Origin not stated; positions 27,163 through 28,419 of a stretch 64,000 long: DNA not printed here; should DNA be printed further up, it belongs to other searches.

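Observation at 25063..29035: Dedicated mini-FAS plus GNAT cassette, a candidate N-(3-hydroxyacyl) modification pathway for an amino sugar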

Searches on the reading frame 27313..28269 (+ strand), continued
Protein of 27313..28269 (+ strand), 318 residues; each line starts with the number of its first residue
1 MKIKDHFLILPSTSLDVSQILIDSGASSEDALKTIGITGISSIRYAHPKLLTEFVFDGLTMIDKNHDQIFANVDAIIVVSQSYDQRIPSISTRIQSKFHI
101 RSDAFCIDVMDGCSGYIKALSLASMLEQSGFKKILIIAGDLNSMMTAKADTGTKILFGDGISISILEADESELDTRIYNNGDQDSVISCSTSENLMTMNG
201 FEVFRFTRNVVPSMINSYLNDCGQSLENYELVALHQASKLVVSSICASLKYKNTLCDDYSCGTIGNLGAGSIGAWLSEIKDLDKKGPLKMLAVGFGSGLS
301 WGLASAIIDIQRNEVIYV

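Call 30: find_encoding_contigs(protein=P0016, flank=10000, max_places=1)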
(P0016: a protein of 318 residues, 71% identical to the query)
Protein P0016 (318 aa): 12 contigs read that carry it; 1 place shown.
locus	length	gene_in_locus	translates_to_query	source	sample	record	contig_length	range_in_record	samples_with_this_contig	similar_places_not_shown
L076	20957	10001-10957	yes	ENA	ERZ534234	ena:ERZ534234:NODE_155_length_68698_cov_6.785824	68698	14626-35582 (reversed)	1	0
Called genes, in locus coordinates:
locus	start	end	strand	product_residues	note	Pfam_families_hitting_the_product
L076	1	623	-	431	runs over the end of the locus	-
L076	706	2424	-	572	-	PF00005:ABC_tran, PF02463:SMC_N (faint), PF13304:AAA_21 (faint)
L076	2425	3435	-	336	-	PF01073:3Beta_HSD, PF01370:Epimerase, PF02719:Polysacc_synt_2, PF04321:RmlD_sub_bind, PF07993:NAD_binding_4, PF16363:GDP_Man_Dehyd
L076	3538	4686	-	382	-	PF01041:DegT_DnrJ_EryC1, PF00155:Aminotran_1_2 (weak)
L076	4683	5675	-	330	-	PF01073:3Beta_HSD, PF01370:Epimerase, PF02719:Polysacc_synt_2, PF04321:RmlD_sub_bind, PF05368:NmrA, PF07993:NAD_binding_4, PF13460:NAD_binding_10, PF16363:GDP_Man_Dehyd, +2 more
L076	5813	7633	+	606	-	-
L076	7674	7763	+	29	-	-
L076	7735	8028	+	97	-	-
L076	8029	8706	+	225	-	PF00106:adh_short, PF01370:Epimerase (weak), PF08659:KR, PF13561:adh_short_C2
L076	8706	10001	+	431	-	PF00501:AMP-binding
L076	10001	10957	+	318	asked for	PF08545:ACP_syn_III, PF08541:ACP_syn_III_C (weak)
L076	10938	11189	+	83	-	-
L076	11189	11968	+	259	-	PF02522:Antibiotic_NAT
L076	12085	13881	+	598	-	-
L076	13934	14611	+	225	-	-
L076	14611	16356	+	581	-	PF01636:APH, PF02348:CTP_transf_3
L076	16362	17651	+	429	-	PF16254:DUF4910, PF09940:DUF2172, PF16221:HTH_47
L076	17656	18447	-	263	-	PF00106:adh_short, PF13561:adh_short_C2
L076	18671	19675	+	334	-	PF00224:PK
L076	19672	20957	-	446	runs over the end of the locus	PF13302:Acetyltransf_3, PF00583:Acetyltransf_1, PF00248:Aldo_ket_red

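Call 31: find_encoding_contigs(protein=P0076, flank=10000, max_places=1)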
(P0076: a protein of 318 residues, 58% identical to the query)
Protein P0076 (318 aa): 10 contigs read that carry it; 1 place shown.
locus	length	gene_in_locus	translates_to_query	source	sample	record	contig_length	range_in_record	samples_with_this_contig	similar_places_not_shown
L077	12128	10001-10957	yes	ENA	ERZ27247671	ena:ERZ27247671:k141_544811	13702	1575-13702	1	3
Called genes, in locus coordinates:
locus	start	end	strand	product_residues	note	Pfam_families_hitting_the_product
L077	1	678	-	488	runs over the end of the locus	PF07995:GSDH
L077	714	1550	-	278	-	PF22674:C2185-like_N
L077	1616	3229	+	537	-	-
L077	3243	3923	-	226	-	PF02348:CTP_transf_3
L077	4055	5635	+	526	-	-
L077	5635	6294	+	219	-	PF05711:TylF, PF13578:Methyltransf_24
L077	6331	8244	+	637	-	PF01757:Acyl_transf_3, PF19040:SGNH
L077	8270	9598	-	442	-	-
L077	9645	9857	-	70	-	-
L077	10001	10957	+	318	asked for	PF08545:ACP_syn_III, PF08541:ACP_syn_III_C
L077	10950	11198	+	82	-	-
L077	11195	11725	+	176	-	PF13302:Acetyltransf_3, PF13420:Acetyltransf_4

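Call 32: find_encoding_contigs(protein=P0008, flank=10000, max_places=1)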
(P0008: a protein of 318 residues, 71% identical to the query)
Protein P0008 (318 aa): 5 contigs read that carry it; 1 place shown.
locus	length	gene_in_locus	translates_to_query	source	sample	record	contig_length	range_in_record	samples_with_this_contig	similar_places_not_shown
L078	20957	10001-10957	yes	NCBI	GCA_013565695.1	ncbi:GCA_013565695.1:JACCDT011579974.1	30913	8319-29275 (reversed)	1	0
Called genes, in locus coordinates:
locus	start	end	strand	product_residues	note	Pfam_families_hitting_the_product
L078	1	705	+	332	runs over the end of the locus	PF00106:adh_short (weak), PF01073:3Beta_HSD, PF01370:Epimerase, PF02719:Polysacc_synt_2, PF04321:RmlD_sub_bind, PF05368:NmrA, PF13460:NAD_binding_10, PF16363:GDP_Man_Dehyd, +1 more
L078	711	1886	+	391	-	PF00155:Aminotran_1_2 (weak), PF01041:DegT_DnrJ_EryC1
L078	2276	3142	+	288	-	PF00248:Aldo_ket_red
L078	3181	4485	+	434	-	PF00202:Aminotran_3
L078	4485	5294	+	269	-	PF02348:CTP_transf_3, PF12804:NTP_transf_3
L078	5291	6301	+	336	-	-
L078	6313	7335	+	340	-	PF03102:NeuB, PF08666:SAF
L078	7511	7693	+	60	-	-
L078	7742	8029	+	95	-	-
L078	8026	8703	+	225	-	PF00106:adh_short, PF08659:KR, PF13561:adh_short_C2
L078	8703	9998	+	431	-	PF00501:AMP-binding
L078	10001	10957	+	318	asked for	PF08545:ACP_syn_III, PF08541:ACP_syn_III_C (weak)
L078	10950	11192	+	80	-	-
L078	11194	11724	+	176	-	PF13302:Acetyltransf_3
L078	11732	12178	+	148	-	-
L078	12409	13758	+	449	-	PF13483:Lactamase_B_3 (faint)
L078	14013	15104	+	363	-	-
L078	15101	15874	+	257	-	PF00483:NTP_transferase, PF12804:NTP_transf_3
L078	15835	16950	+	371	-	PF04321:RmlD_sub_bind, PF01073:3Beta_HSD (weak), PF01370:Epimerase, PF02719:Polysacc_synt_2, PF16363:GDP_Man_Dehyd, PF07993:NAD_binding_4 (weak)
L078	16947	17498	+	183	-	PF00908:dTDP_sugar_isom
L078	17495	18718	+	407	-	PF08421:Methyltransf_13, PF13489:Methyltransf_23, PF08242:Methyltransf_12 (weak), PF08484:Methyltransf_14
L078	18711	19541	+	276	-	PF01073:3Beta_HSD (weak), PF01370:Epimerase, PF05368:NmrA, PF07993:NAD_binding_4 (faint), PF13460:NAD_binding_10, PF16363:GDP_Man_Dehyd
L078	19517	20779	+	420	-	PF00535:Glycos_transf_2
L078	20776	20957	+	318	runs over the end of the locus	PF01370:Epimerase, PF07993:NAD_binding_4 (faint), PF16363:GDP_Man_Dehyd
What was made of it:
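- In L078 the cassette GNAT is the only PseH-like gene in a PseB/PseC/PseF/PseI-type locus (call 32). In L078 the cassette GNAT is the only PseH candidate (call 32).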

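Call 68: search_protein_families(library=pfam, proteins=[L002:11252-11878:+, L002:11878-12369:+, L078:11732-12178:+], max_evalue=1)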
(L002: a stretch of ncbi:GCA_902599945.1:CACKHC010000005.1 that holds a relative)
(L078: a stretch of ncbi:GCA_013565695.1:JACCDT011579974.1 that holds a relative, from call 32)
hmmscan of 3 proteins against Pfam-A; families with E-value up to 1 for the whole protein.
L002:11252-11878:+ (208 aa): 2 families
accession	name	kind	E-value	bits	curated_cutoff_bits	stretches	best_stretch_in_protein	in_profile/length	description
PF00583.31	Acetyltransf_1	-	0.022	15.5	20.7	0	145-181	79-115/116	Acetyltransferase (GNAT) family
PF13302.13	Acetyltransf_3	-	0.22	12.7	25.4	0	143-183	97-138/138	Acetyltransferase (GNAT) domain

L002:11878-12369:+ (163 aa): 7 families
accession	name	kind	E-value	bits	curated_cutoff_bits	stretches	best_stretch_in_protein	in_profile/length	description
PF00132.30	Hexapep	-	4.8e-26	89.8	27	3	106-140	2-36/36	Bacterial transferase hexapeptide (six repeats)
PF14602.12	Hexapep_2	-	9.9e-14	51.2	27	2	112-140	8-34/34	Hexapeptide repeat of succinyl-transferase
PF25084.1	LbH_EIF2B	-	9.4e-11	42.1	54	2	8-87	27-104/105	EIF2B subunit epsilon LbH domain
PF25247.1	LbH_GLGC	-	3.5e-06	27.4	27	2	14-70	68-123/135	GLGC left-handed parallel beta-helix domain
PF24894.1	Hexapep_GlmU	-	0.0013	19.2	23.3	1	22-63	37-76/104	GlmU-like, C-terminal hexapeptide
PF25087.1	GMPPB_C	-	0.22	11.6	39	0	44-77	5-38/110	GMPPB C-terminal domain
PF13447.11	Multi-haem_cyto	-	0.23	11.1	21.9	1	6-65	127-187/269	Seven times multi-haem cytochrome CxxCH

L078:11732-12178:+ (148 aa): 0 families

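Call 73: search_protein_families(library=pfam, proteins=[L009:874-1986:+, L009:2065-3228:+, L009:3347-4237:+, L009:8526-8972:+, L009:9115-10056:-, L009:10048-10434:+, L009:10814-11668:+, L053:228-1361:+, L053:1358-2629:+, L053:2604-3707:+], max_evalue=0.001)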
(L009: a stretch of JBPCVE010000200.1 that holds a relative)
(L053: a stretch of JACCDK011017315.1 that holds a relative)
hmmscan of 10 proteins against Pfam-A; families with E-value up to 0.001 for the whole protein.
L009:874-1986:+ (370 aa): 7 families
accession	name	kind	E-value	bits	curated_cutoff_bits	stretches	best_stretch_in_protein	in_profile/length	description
PF16363.11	GDP_Man_Dehyd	-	1.6e-88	297.8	27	1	17-335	1-332/332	GDP-mannose 4,6 dehydratase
PF01370.27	Epimerase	-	1.3e-65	221.7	20.9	1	16-263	1-240/240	NAD dependent epimerase/dehydratase family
PF01073.25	3Beta_HSD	-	9.3e-12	45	22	1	17-242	1-220/280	3-beta hydroxysteroid dehydrogenase/isomerase family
PF02719.21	Polysacc_synt_2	-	1.4e-11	44.6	20.2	1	16-126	1-117/293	Polysaccharide biosynthesis protein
PF04321.23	RmlD_sub_bind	-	4.5e-10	39.5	27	1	15-186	2-140/287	RmlD substrate binding domain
PF07993.18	NAD_binding_4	-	9e-10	38.6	20.1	1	89-200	91-206/258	Male sterility protein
PF00106.31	adh_short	-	0.00044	20.2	26.6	0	16-84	3-70/195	short chain dehydrogenase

L009:2065-3228:+ (387 aa): 4 families
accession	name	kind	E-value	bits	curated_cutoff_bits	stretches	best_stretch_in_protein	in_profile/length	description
PF01041.23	DegT_DnrJ_EryC1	-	2.6e-94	316.8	19.8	1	17-373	7-358/360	DegT/DnrJ/EryC1/StrS aminotransferase family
PF00155.27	Aminotran_1_2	-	5.5e-13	49.3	19.7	1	38-158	45-187/361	Aminotransferase class I and II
PF01276.26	OKR_DC_1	-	2.3e-06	27.1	27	1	37-166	68-213/417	Orn/Lys/Arg decarboxylase, major domain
PF00266.25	Aminotran_5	-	0.00056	19.4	21.5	1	56-161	67-180/371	Aminotransferase class-V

L009:3347-4237:+ (296 aa): 2 families
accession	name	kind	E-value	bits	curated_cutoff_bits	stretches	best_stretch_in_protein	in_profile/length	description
PF00483.29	NTP_transferase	-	6.4e-69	232.7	21.2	1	4-240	1-243/245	Nucleotidyl transferase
PF12804.13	NTP_transf_3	-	2e-06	28.5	27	1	5-62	1-53/160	MobA-like NTP transferase domain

L009:8526-8972:+ (148 aa): 0 families

L009:9115-10056:- (313 aa): 2 families
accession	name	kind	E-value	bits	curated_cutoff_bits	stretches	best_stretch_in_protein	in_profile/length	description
PF00535.33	Glycos_transf_2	-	1.2e-27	97.3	23.3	1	9-127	1-117/168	Glycosyl transferase family 2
PF13506.12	Glyco_transf_21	-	0.00019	21.4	21.7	1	77-151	18-93/174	Glycosyl transferase family 21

L009:10048-10434:+ (128 aa): 0 families

L009:10814-11668:+ (284 aa): 2 families
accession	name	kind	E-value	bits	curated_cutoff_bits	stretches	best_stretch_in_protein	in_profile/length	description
PF08241.18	Methyltransf_11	-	6.6e-07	30.3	21.2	1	77-165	2-94/95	Methyltransferase domain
PF13489.12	Methyltransf_23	-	1e-06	29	27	1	75-204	26-161/164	Methyltransferase domain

L053:228-1361:+ (377 aa): 1 family
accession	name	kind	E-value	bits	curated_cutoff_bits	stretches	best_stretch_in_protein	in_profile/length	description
PF02350.25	Epimerase_2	-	1.6e-124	415.7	30.6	1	26-372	2-346/347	UDP-N-acetylglucosamine 2-epimerase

L053:1358-2629:+ (423 aa): 5 families
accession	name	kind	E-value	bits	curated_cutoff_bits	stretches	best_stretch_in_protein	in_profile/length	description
PF03721.20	UDPG_MGDP_dh_N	-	5.1e-57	192.9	27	1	7-190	2-184/187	UDP-glucose/GDP-mannose dehydrogenase family, NAD binding domain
PF00984.24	UDPG_MGDP_dh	-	8.3e-28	96.8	25.4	1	208-295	1-93/94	UDP-glucose/GDP-mannose dehydrogenase family, central domain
PF03720.21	UDPG_MGDP_dh_C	-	8.9e-17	61.8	30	1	327-422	1-101/103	UDP-glucose/GDP-mannose dehydrogenase family, UDP binding domain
PF03446.21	NAD_binding_2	-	3.9e-06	27.4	21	1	8-138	2-110/161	NAD binding domain of 6-phosphogluconate dehydrogenase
PF02558.23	ApbA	-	0.00098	19.2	22.2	0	10-87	3-76/150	Ketopantoate reductase PanE/ApbA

L053:2604-3707:+ (367 aa): 1 family
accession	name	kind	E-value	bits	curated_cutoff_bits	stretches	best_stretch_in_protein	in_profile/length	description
PF07429.17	Glyco_transf_56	-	1.4e-32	113.7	25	1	48-343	35-332/358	4-alpha-L-fucosyltransferase glycosyl transferase group 56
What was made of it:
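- Closest known: FdhC. Same: In L053 the cassette sits in the position that wecD holds beside wecE (call 73; the ECA gene order is from established knowledge).
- In L053 the cassette sits in the wecD position (call 73).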

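Call 74: search_protein_families(library=pfam, proteins=[L008:5194-6237:-, L008:6311-7204:-, L008:12499-13347:+, L008:13714-14376:+, L008:14315-15385:+, L008:15769-16785:+, L008:18567-19670:+, L017:5252-6382:-, L017:6580-7461:+, L017:7606-9657:+], max_evalue=0.001)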
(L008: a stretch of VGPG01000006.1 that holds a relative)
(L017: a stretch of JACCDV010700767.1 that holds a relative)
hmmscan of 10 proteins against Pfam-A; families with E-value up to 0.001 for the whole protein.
L008:5194-6237:- (347 aa): 1 family
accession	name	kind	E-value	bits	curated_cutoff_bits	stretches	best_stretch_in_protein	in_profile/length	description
PF00487.30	FA_desaturase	-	1.9e-28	100.3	29.7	1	69-311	2-245/253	Fatty acid desaturase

L008:6311-7204:- (297 aa): 1 family
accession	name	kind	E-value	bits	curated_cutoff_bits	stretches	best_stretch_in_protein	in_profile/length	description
PF05721.19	PhyH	-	1.7e-37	130.2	22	1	15-222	1-212/213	Phytanoyl-CoA dioxygenase (PhyH)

L008:12499-13347:+ (282 aa): 7 families
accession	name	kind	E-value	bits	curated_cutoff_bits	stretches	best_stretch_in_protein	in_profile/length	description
PF08241.18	Methyltransf_11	-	2.3e-15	57.4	21.2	1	60-153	5-95/95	Methyltransferase domain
PF13649.12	Methyltransf_25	-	2.7e-15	57.3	27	1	58-149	4-97/97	Methyltransferase domain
PF08242.18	Methyltransf_12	-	6.4e-11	43.3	30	1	60-151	5-98/98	Methyltransferase domain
PF13847.12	Methyltransf_31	-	4.2e-09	36.7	27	1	59-157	11-113/145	Methyltransferase domain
PF05724.17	TPMT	-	3.8e-07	30.4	26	1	59-155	45-155/218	Thiopurine S-methyltransferase (TPMT)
PF01209.24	Ubie_methyltran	-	1.2e-05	25.3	20.1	1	49-170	45-169/233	ubiE/COQ5 methyltransferase family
PF13489.12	Methyltransf_23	-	9.2e-05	22.7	27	1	60-160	31-123/164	Methyltransferase domain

L008:13714-14376:+ (220 aa): 1 family
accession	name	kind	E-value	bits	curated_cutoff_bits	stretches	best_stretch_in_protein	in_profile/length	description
PF01872.23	RibD_C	-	2.3e-50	171.6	24.1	1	3-211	1-195/197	RibD C-terminal domain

L008:14315-15385:+ (356 aa): 5 families
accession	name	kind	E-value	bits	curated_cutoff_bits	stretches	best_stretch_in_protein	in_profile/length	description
PF00107.32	ADH_zinc_N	-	2.2e-16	60.4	31.8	1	179-290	6-116/129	Zinc-binding dehydrogenase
PF16912.11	Glu_dehyd_C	-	5.4e-07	29.7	34.9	1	150-336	17-200/211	Glucose dehydrogenase C-terminus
PF08240.17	ADH_N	-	5.3e-05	23.9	23.5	1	75-126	27-70/104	Alcohol dehydrogenase GroES-like domain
PF02254.24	TrkA_N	-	0.00065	20.4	23.8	0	168-242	1-74/116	TrkA-N domain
PF01643.23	Acyl-ACP_TE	-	0.00074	19.7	23.7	0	11-58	41-85/131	Acyl-ACP thioesterase N-terminal domain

L008:15769-16785:+ (338 aa): 5 families
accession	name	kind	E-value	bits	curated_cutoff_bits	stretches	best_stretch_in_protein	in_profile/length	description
PF13692.12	Glyco_trans_1_4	-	3.5e-27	95.8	27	1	157-298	2-141/142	Glycosyl transferases group 1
PF00534.26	Glycos_transf_1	-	1.2e-26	93.7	26.4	1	156-313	15-172/172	Glycosyl transferases group 1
PF20706.3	GT4-conflict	-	1.4e-14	54.4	26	1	110-277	146-323/385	Family 4 Glycosyltransferase in conflict systems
PF13439.12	Glyco_transf_4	-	4e-05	24.2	28.5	1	56-143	69-167/170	Glycosyltransferase Family 4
PF13524.12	Glyco_trans_1_2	-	0.00034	21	25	1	185-323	14-138/144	Glycosyl transferase-like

L008:18567-19670:+ (367 aa): 2 families
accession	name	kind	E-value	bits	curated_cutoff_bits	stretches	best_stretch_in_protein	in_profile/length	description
PF01545.26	Cation_efflux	-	7.1e-47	160.2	26.6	1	80-272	1-197/198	Cation efflux family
PF16916.11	ZT_dimer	-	3.5e-09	37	26.7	1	279-349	4-73/78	Dimerisation domain of Zinc Transporter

L017:5252-6382:- (376 aa): 1 family
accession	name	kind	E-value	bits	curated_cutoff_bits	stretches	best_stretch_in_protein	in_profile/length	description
PF01207.24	Dus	-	5.2e-34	118.2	20.4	1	17-257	2-240/311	Dihydrouridine synthase (Dus)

L017:6580-7461:+ (293 aa): 0 families

L017:7606-9657:+ (683 aa): 0 families
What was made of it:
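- Orphan cassettes lie in non-sugar contexts in L008 and L017 (call 74) and here.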
